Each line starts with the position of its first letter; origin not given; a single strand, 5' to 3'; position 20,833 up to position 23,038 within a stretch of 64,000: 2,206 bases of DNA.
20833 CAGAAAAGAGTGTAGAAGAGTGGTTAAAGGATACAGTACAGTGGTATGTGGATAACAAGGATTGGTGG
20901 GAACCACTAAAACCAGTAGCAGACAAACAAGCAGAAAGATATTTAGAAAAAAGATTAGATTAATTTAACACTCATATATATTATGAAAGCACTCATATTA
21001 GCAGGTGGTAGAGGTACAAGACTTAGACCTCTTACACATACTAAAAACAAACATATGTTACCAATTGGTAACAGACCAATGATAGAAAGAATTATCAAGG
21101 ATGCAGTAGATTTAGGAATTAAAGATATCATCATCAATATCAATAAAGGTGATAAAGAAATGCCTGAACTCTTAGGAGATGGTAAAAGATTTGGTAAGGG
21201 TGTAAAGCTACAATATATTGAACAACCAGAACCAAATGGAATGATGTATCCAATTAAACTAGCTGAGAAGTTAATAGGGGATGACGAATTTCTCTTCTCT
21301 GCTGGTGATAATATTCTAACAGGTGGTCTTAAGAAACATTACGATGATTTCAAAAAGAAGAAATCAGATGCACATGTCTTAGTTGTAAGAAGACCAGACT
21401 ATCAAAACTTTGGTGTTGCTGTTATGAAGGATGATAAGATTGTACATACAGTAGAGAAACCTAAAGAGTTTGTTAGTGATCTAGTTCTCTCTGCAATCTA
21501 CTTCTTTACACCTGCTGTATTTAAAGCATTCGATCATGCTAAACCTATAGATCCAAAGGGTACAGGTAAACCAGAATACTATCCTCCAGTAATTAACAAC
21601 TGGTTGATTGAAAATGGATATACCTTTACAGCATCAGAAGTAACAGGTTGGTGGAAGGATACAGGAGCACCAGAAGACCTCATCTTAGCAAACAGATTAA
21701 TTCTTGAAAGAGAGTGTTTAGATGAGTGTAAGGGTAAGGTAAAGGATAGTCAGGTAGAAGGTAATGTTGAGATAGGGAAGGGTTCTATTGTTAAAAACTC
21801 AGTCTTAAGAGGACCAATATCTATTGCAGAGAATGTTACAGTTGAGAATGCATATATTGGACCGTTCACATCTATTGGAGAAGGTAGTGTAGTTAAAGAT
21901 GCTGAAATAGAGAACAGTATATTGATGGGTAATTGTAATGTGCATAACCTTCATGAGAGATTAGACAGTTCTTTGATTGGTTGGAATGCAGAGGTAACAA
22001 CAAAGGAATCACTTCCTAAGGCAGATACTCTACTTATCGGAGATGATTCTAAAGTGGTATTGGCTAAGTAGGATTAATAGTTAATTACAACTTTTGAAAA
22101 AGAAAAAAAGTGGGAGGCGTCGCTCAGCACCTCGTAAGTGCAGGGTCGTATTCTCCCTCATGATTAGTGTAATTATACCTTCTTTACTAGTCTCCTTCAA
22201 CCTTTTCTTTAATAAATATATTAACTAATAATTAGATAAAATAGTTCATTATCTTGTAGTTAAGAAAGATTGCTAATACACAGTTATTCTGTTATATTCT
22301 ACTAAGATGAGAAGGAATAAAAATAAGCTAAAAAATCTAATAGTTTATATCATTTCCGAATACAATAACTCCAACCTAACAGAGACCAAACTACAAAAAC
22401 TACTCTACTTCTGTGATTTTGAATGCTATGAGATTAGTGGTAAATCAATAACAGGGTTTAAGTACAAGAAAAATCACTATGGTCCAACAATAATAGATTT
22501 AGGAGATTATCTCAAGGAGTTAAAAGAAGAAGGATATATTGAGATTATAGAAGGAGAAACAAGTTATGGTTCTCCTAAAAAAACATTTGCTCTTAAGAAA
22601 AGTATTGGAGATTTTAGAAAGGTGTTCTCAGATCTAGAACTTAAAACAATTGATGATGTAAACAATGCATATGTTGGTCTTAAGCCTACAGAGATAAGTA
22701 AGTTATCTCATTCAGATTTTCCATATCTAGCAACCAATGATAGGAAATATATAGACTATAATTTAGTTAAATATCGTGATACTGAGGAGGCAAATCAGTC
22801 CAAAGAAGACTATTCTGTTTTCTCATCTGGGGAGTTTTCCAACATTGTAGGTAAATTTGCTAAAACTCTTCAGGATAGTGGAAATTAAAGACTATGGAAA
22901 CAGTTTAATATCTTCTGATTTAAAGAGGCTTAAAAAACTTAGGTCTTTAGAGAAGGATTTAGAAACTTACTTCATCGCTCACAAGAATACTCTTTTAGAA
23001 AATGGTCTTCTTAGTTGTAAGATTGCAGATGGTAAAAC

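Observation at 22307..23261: A Panacea-domain putative toxin-antitoxin pair sits inside the dTDP-rhamnose operon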

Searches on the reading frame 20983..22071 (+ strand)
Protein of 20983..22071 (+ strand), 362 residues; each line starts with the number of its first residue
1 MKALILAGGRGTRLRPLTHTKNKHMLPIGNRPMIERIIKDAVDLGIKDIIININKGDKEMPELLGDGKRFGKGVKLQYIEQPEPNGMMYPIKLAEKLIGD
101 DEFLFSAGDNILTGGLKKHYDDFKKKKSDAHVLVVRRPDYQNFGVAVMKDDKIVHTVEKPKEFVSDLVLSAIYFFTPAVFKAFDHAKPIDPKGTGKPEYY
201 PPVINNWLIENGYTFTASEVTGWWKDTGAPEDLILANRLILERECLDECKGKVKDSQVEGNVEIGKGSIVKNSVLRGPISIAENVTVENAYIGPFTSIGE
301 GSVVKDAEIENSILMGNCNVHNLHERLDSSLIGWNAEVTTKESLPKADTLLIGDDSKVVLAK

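Call 3: search_protein_families(library=pfam, proteins=[window:20983-22071:+], max_evalue=1)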
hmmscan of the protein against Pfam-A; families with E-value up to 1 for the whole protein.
window:20983-22071:+ (362 aa): 11 families
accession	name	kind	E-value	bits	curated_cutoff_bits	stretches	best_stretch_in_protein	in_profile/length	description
PF00483.29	NTP_transferase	-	2e-43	149.2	21.2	1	2-241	1-243/245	Nucleotidyl transferase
PF12804.13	NTP_transf_3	-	5.5e-11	43.3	27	1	3-124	1-112/160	MobA-like NTP transferase domain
PF25084.1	LbH_EIF2B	-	6.4e-07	29.8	54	2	255-339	21-100/105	EIF2B subunit epsilon LbH domain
PF24894.1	Hexapep_GlmU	-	3.4e-06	27.6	23.3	2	251-303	30-82/104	GlmU-like, C-terminal hexapeptide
PF00132.30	Hexapep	-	2.4e-05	24.3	27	2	279-304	2-28/36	Bacterial transferase hexapeptide (six repeats)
PF07959.18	Fucose_pyrophosphorylase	-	0.00018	21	34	1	248-313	282-339/418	Fucose pyrophosphorylase domain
PF01128.25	IspD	-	0.0025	18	27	1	2-66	2-65/221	2-C-methyl-D-erythritol 4-phosphate cytidylyltransferase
PF25087.1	GMPPB_C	-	0.0081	16.3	39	1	288-340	15-67/110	GMPPB C-terminal domain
PF16314.11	DUF4954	-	0.026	13.6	26.2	1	250-322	207-273/433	Domain of unknown function (DUF4954)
PF25247.1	LbH_GLGC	-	0.035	14.5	27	0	302-355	6-55/135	GLGC left-handed parallel beta-helix domain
PF02348.25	CTP_transf_3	-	0.082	13.1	22.6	1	21-51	14-45/217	Cytidylyltransferase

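Call 44: find_related_loci(query=window:20983-22071:+, collection=genome_contigs, flank=5000)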
Query window:20983-22071:+ (362 aa) in genome_contigs; peptide patterns used: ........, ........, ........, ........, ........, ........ (x = any residue, [..] = any of these).
182 stretches matched a pattern; 157 encode a relative of the query (tblastn E <= 1e-3); the best 80 are kept; 79 distinct loci.
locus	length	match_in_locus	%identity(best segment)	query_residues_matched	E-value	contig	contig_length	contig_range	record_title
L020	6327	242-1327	100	1-362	0e+0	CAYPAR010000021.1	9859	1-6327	MAG TPA_asm: uncultured Candidatus Saccharibacteria bacterium isolate binchicken_co246_362 genome assembly, contig: NODE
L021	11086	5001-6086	97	1-362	0e+0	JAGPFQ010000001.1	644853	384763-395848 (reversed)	Candidatus Dojkabacteria bacterium isolate Gw_SlDig_bin_189 Gw_SlDig_2_length_644853_cov_17.655297, whole genome shotgun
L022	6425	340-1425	96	1-362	0e+0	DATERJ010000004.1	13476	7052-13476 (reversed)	MAG TPA_asm: Candidatus Dojkabacteria bacterium isolate SMAG_U9070 k141_37953, whole genome shotgun sequence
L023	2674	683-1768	91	1-362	0e+0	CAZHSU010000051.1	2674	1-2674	MAG TPA_asm: uncultured Candidatus Saccharibacteria bacterium isolate SRP294416_co1_380 genome assembly, contig: NODE_10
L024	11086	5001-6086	92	1-362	0e+0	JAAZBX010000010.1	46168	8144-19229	MAG: Candidatus Dojkabacteria bacterium isolate AS06rmzACSIP_65 371753_AS06, whole genome shotgun sequence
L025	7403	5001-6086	86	1-362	0e+0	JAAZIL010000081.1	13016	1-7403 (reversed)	MAG: Candidatus Dojkabacteria bacterium isolate AS19jrsBPTG_9 32157_AS19, whole genome shotgun sequence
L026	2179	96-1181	87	1-362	0e+0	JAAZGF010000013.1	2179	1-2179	MAG: Candidatus Dojkabacteria bacterium isolate AS10tlH2TH_344 35652_AS10, whole genome shotgun sequence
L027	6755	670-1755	86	1-362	0e+0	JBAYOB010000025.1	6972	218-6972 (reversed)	MAG: Candidatus Dojkabacteria bacterium isolate SO_2016_LW2_102 scaffold24554_LW138R_2016, whole genome shotgun sequence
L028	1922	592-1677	84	1-362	0e+0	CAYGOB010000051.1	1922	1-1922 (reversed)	MAG TPA_asm: uncultured Candidatus Saccharibacteria bacterium isolate ERP113451_co4_79 genome assembly, contig: NODE_650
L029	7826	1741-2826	84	1-362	0e+0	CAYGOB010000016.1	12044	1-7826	MAG TPA_asm: uncultured Candidatus Saccharibacteria bacterium isolate ERP113451_co4_79 genome assembly, contig: NODE_335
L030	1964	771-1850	85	1-362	0e+0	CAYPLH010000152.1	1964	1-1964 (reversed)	MAG TPA_asm: uncultured Clostridiaceae bacterium isolate binchicken_co173_425 genome assembly, contig: NODE_193940_lengt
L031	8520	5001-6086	83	1-362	0e+0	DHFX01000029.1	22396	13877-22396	MAG TPA_asm: Candidatus Dojkabacteria bacterium UBA4813 UBA4813_contig_3166, whole genome shotgun sequence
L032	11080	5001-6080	86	1-362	0e+0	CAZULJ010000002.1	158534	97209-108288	MAG TPA_asm: uncultured Candidatus Saccharibacteria bacterium isolate binchicken_co27_145 genome assembly, contig: NODE_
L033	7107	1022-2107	84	1-362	0e+0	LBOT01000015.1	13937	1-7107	MAG: candidate division WS6 bacterium GW2011_GWE2_33_157 UR32_C0015, whole genome shotgun sequence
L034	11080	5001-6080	85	1-362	0e+0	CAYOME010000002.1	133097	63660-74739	MAG TPA_asm: uncultured Candidatus Saccharibacteria bacterium isolate SRP294416_co1_589 genome assembly, contig: NODE_95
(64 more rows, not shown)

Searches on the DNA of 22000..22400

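Call 56: search_rna_families(source=window, start=22000, end=22400, threshold=evalue, max_evalue=10)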
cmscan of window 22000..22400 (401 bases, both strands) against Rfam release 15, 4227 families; matches with E-value up to 10: 3.
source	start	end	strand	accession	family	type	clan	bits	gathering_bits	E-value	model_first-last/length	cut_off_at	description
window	22285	22363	+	RF01594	snoR18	Gene; snRNA; snoRNA; CD-box;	-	19.8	55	7.1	1-90/90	no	small nucleolar RNA snoR18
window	22259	22327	+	RF02934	caiA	Gene; sRNA;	-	15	55.5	8.2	1-78/78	no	caiA RNA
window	22309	22358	+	RF01306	sR52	Gene; snRNA; snoRNA; CD-box;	-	13.9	50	1.8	1-60/60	no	Small nucleolar RNA sR52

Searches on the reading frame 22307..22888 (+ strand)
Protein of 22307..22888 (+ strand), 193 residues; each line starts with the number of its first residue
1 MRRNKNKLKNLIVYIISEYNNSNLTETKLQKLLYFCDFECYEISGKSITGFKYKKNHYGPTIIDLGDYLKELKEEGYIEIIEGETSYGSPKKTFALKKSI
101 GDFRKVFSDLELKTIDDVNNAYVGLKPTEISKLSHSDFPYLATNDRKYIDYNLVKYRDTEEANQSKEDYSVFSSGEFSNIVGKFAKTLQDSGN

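Call 3: search_protein_families(library=pfam, proteins=[window:22307-22888:+], max_evalue=1)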
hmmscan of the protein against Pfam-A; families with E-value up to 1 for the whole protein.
window:22307-22888:+ (193 aa): 2 families
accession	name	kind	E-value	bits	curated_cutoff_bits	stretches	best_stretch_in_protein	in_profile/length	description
PF13274.11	SocA_Panacea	-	1.7e-17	64.8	25.7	1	29-137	1-109/113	Antitoxin SocA-like, Panacea domain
PF21128.4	MCM4_WHD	-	0.37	11.3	24.4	0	2-27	4-30/75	MCM4, winged helix domain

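Call 4: search_protein_families(library=ncbifam, proteins=[window:22307-22888:+], max_evalue=1)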
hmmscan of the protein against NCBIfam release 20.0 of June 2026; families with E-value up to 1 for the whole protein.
window:22307-22888:+ (193 aa): 2 families
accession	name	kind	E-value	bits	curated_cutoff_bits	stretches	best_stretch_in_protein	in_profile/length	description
NF048014.1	antitoxin_DarG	equivalog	3.8e-05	23.1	250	1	5-102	166-256/338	type II toxin-antitoxin system antitoxin DNA ADP-ribosyl glycohydrolase DarG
NF047745.1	SocA_antitoxin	equivalog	0.043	13.5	190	1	20-81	17-75/176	type VI toxin-antitoxin system SocA family antitoxin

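Call 5: search_protein_families(library=padloc, proteins=[window:22307-22888:+], max_evalue=1)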
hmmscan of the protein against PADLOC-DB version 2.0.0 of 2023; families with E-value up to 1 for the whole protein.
window:22307-22888:+ (193 aa): 1 family
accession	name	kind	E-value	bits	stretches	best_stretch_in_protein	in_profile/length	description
PDLC02990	DarG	-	4.8e-07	27.6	1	8-107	164-253/329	-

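Call 8: search_protein_families(library=phrogs, proteins=[window:22307-22888:+], max_evalue=1)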
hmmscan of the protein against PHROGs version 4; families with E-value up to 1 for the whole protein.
window:22307-22888:+ (193 aa): 6 families
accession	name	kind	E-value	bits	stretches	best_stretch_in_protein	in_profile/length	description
phrog_1281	-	unknown function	1.1e-16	62.1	1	1-152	3-144/195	-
phrog_10390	-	unknown function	1.3e-05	25.9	1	8-145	151-275/299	-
phrog_14939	-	unknown function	0.00032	21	1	8-153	7-147/313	-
phrog_1007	-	unknown function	0.076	13.5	1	26-112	34-122/233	-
phrog_3675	-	unknown function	0.14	13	0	63-87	41-65/110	-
phrog_186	-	DNA, RNA and nucleotide metabolism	0.39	11.4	1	67-167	81-169/308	DnaD-like helicase loader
